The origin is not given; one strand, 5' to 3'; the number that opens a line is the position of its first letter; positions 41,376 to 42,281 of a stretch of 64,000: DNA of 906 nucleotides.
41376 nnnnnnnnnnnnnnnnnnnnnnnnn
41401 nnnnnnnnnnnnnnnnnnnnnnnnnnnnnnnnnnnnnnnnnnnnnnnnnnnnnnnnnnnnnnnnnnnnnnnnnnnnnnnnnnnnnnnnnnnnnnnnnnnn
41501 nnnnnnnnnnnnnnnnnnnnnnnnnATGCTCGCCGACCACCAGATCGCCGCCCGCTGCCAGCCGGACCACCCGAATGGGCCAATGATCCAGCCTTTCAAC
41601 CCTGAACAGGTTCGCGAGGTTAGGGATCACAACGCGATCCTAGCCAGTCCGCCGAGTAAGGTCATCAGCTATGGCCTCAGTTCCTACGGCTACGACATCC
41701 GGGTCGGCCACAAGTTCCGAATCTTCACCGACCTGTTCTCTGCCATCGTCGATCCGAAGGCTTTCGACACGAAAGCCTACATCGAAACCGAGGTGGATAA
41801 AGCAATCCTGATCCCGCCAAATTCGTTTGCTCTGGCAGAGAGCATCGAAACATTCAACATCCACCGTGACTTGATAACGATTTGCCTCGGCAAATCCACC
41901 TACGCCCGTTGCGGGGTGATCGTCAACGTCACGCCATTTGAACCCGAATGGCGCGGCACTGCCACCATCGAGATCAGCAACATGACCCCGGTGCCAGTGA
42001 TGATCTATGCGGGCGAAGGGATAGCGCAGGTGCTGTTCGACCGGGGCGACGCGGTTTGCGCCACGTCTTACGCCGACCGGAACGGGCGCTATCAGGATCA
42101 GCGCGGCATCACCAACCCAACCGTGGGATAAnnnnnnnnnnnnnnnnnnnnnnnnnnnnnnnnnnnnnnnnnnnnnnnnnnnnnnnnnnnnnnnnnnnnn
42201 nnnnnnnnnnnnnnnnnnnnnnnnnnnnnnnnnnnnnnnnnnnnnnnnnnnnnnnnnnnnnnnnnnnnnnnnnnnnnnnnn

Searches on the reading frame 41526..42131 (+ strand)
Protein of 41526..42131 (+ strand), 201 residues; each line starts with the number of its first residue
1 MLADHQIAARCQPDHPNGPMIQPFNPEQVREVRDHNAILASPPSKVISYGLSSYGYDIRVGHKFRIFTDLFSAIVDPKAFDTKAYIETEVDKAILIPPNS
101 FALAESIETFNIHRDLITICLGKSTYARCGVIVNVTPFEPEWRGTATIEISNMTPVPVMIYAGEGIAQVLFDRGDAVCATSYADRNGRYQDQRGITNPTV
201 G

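Call 66: search_protein_families(library=pfam, proteins=[window:41526-42131:+], max_evalue=0.001)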
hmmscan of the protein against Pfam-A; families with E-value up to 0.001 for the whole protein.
window:41526-42131:+ (201 aa): 2 families
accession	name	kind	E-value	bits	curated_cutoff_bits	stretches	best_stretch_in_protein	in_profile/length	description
PF22769.1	DCD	-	1.8e-32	113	27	1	20-173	17-152/153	dCTP deaminase-like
PF00692.24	dUTPase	-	0.00034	20.8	22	1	93-176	23-106/129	dUTPase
